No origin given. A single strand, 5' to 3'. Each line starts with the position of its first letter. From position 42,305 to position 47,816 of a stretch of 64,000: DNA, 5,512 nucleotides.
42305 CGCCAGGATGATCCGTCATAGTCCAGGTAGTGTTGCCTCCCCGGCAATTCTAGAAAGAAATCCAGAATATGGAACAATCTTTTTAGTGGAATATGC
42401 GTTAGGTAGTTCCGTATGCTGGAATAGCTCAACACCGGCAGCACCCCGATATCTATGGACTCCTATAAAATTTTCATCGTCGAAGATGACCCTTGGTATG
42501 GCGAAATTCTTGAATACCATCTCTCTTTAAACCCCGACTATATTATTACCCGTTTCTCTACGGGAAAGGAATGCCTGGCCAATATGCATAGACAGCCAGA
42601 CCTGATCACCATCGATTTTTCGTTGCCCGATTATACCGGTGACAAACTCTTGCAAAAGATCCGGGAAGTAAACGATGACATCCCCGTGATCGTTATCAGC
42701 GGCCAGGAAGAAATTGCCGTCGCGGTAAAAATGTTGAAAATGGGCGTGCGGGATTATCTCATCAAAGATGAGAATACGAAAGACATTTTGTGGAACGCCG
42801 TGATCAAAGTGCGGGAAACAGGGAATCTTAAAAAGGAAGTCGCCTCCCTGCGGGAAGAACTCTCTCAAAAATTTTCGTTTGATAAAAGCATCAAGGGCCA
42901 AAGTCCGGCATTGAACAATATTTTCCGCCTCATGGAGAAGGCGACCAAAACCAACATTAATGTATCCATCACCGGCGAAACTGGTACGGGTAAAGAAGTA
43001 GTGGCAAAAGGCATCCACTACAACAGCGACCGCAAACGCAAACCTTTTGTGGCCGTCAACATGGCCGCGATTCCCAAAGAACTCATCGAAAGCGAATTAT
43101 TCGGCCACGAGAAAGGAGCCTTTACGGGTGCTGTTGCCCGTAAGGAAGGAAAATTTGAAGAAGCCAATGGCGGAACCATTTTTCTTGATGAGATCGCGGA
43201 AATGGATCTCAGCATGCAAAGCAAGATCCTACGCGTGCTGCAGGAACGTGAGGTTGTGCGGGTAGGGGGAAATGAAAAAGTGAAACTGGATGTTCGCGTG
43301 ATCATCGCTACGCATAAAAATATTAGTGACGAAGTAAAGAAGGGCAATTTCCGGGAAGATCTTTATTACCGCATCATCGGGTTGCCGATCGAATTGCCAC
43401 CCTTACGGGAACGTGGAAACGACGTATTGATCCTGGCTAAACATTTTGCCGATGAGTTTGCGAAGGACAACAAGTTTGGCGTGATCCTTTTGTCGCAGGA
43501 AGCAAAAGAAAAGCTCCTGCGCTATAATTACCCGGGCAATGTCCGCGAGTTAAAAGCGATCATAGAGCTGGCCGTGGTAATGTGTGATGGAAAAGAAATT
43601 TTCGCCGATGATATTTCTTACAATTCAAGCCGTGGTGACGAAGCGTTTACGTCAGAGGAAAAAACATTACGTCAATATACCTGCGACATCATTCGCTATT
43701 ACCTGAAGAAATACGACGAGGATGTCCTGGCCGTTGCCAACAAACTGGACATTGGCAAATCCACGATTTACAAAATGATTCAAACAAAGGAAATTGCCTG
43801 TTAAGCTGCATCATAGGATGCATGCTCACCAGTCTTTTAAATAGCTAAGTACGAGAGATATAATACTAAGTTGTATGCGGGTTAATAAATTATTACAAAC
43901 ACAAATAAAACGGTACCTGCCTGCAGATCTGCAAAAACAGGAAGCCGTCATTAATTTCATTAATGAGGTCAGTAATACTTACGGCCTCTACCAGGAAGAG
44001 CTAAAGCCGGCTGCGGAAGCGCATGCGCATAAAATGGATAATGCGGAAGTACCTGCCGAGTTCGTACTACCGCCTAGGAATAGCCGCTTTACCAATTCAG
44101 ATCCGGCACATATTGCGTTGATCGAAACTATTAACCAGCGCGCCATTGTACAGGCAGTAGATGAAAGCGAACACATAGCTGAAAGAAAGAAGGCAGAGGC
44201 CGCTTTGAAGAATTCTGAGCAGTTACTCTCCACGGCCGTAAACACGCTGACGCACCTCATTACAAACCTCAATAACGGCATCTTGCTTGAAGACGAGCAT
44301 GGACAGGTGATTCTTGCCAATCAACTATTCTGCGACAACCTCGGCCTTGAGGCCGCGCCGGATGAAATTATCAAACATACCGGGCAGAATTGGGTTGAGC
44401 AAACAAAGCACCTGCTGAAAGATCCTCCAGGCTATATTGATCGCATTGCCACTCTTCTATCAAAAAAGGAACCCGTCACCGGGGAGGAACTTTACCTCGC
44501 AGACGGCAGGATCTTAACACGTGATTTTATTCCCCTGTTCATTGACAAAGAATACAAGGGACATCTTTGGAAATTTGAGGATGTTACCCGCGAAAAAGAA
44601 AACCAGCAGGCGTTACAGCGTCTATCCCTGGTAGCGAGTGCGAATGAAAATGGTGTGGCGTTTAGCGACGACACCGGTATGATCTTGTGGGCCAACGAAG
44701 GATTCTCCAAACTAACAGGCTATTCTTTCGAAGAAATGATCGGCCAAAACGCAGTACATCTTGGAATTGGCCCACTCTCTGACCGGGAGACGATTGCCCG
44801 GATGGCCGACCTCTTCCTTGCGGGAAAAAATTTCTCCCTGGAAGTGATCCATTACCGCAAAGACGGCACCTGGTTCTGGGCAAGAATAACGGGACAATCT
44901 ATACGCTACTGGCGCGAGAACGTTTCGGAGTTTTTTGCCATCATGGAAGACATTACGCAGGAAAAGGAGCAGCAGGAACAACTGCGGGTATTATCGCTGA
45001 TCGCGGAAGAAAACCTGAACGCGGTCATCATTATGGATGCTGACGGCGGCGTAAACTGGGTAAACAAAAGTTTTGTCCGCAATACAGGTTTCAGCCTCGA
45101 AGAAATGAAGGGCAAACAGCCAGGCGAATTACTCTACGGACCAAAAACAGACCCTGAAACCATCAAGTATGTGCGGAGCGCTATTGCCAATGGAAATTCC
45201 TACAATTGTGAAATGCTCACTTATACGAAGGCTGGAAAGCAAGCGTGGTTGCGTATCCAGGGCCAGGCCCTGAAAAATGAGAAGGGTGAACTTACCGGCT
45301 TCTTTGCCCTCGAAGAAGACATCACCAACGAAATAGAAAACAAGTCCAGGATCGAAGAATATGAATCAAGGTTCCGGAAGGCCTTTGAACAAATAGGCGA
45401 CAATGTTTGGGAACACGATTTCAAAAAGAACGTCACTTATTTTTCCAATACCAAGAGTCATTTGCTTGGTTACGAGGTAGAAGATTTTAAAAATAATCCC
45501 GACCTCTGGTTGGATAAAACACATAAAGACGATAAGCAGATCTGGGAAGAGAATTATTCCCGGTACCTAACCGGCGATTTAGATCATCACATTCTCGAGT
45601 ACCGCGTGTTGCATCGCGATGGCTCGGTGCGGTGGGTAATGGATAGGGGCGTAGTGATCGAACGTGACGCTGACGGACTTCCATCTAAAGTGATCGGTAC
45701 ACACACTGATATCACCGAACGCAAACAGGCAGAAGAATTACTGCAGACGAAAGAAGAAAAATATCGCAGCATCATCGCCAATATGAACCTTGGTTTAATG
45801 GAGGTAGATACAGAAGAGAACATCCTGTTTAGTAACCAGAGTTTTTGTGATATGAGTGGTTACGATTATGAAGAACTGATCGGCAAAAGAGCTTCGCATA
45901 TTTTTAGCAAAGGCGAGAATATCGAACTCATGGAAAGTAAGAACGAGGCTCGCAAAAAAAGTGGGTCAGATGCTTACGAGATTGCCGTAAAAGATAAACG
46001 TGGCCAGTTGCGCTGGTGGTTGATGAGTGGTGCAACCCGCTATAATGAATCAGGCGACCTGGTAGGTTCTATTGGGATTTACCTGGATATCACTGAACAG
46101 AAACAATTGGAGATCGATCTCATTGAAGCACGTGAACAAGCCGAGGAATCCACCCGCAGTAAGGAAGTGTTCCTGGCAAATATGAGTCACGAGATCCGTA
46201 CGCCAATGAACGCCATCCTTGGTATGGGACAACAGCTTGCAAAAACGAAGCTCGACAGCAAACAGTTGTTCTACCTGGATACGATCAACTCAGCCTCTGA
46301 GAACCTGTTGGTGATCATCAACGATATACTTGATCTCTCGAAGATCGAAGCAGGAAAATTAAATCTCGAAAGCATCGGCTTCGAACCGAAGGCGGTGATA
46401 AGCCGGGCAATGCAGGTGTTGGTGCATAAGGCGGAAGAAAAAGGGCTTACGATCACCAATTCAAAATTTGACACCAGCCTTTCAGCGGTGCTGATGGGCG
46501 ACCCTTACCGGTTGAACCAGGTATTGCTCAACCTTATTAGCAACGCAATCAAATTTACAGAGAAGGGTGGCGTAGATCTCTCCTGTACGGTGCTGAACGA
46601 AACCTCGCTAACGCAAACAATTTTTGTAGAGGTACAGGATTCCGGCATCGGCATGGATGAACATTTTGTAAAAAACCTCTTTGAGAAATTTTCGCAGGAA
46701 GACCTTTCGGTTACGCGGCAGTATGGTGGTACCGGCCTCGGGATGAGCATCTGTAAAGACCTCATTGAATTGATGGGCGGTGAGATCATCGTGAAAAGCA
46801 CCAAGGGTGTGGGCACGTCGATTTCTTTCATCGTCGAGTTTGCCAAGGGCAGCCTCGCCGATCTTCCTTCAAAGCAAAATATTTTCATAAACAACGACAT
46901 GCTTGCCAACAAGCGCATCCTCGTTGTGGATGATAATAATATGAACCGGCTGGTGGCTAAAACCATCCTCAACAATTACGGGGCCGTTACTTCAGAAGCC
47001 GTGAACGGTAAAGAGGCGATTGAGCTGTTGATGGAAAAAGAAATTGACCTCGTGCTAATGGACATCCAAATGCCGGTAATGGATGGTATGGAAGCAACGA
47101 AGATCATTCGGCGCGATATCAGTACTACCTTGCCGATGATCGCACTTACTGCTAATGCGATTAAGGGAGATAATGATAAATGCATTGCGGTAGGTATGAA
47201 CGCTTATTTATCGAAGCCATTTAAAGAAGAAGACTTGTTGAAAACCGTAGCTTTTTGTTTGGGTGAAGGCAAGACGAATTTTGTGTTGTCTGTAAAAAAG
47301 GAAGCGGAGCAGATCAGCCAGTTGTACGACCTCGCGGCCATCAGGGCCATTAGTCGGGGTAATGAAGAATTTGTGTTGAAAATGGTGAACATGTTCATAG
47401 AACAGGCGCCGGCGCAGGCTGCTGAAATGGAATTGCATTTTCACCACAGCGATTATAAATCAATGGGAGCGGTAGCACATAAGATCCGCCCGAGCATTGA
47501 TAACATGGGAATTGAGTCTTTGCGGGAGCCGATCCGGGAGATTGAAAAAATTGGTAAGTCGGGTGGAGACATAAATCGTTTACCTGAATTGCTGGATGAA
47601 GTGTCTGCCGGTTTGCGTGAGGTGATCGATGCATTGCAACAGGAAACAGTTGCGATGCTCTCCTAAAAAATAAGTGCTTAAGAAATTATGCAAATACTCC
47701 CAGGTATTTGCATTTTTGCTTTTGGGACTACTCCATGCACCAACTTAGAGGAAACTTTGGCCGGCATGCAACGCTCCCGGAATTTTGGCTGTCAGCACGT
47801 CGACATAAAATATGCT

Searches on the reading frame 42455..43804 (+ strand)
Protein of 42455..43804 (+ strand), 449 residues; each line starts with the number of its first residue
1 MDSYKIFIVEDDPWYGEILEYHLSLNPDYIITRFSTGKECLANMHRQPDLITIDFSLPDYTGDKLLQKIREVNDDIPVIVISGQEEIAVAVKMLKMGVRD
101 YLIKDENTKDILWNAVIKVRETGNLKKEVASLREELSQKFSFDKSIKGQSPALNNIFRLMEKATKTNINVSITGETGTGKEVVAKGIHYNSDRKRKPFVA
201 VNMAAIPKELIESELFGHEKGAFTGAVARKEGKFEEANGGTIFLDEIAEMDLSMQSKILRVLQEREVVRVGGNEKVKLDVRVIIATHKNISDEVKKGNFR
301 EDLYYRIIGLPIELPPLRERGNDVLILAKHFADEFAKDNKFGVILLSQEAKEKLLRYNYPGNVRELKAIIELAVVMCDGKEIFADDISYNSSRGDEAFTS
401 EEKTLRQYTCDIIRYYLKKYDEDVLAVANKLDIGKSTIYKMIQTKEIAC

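Call 51: search_protein_families(library=pfam, proteins=[window:42455-43804:+], max_evalue=0.0001)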
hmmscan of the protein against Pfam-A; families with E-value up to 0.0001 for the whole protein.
window:42455-43804:+ (449 aa): 6 families
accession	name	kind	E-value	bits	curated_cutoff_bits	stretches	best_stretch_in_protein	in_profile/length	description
PF00158.32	Sigma54_activat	-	3.4e-72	242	20.2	1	147-312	2-167/168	Sigma-54 interaction domain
PF14532.12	Sigma54_activ_2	-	2.5e-22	80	25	1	148-317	2-138/138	Sigma-54 interaction domain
PF00072.30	Response_reg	-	1.4e-20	73.9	30.2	1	6-112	1-107/111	Response regulator receiver domain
PF25601.1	AAA_lid_14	-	1e-19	70.6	27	1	318-393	1-76/87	AAA+ ATPase lid domain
PF07728.20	AAA_5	-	3.2e-07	30.9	22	1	170-289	2-124/139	AAA domain (dynein-related subfamily)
PF07724.20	AAA_2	-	9.7e-07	29.4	27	1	167-292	3-128/166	AAA domain (Cdc48 subfamily)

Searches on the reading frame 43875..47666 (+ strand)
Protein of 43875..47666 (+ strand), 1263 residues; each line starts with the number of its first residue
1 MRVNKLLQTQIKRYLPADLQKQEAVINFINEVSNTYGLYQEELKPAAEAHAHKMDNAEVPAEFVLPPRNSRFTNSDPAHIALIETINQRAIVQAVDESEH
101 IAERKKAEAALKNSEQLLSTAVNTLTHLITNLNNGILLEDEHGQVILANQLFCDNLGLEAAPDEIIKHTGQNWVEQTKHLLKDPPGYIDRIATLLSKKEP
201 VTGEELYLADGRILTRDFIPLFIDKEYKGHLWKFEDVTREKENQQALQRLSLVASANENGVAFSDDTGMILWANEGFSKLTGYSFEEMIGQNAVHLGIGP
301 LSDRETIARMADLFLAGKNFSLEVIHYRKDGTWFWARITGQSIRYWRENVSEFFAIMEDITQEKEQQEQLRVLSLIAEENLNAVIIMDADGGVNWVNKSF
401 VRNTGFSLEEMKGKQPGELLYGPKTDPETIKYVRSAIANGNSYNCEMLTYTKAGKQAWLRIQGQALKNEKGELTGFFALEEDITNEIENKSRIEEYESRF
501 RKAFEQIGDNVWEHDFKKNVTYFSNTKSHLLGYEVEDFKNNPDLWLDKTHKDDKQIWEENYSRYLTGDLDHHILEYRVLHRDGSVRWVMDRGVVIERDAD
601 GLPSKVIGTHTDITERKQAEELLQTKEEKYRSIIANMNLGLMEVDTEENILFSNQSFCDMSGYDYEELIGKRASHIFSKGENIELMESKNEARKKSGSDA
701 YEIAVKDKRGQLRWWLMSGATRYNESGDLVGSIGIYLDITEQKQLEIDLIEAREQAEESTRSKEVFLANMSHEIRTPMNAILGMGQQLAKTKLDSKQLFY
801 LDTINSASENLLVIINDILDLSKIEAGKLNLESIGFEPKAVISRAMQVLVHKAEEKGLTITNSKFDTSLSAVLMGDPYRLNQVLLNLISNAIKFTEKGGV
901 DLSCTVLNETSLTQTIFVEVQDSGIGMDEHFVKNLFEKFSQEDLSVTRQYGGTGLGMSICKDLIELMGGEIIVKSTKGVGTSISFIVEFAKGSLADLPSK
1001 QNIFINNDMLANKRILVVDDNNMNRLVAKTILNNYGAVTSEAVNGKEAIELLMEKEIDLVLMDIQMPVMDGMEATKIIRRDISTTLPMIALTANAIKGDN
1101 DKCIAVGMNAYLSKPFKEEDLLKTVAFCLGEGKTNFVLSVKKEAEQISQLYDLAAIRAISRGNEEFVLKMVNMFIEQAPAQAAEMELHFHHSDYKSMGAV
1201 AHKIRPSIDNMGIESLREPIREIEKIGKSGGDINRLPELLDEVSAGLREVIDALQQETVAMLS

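Call 51: search_protein_families(library=pfam, proteins=[window:43875-47666:+], max_evalue=0.0001)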
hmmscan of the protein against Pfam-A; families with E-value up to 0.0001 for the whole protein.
window:43875-47666:+ (1263 aa): 10 families
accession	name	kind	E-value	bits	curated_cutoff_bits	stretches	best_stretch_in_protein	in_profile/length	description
PF13426.13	PAS_9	-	2.6e-55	185.5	27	3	259-362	2-103/103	PAS domain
PF08447.18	PAS_3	-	2.8e-42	143.3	25.6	4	521-610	2-89/89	PAS fold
PF00989.32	PAS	-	9.4e-37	125.9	22.6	3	628-739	1-113/113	PAS fold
PF08448.16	PAS_4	-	2.5e-33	115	23.1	2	637-743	4-109/110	PAS fold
PF00072.30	Response_reg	-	1.2e-27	96.7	30.2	1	1015-1125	1-110/111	Response regulator receiver domain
PF02518.31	HATPase_c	-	1.3e-25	90.4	26.4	1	875-989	1-109/111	Histidine kinase-, DNA gyrase B-, and HSP90-like ATPase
PF13188.13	PAS_8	-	2.2e-23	81.7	21.8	1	628-672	1-45/65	PAS domain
PF00512.31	HisKA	-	1.7e-19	70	26.9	1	763-827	2-66/66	His Kinase A (phospho-acceptor) domain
PF12860.13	PAS_7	-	4e-08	33.8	27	0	634-679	1-47/115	PAS fold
PF01627.28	Hpt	-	1.3e-06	28.9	24.6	1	1170-1256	2-83/84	Hpt domain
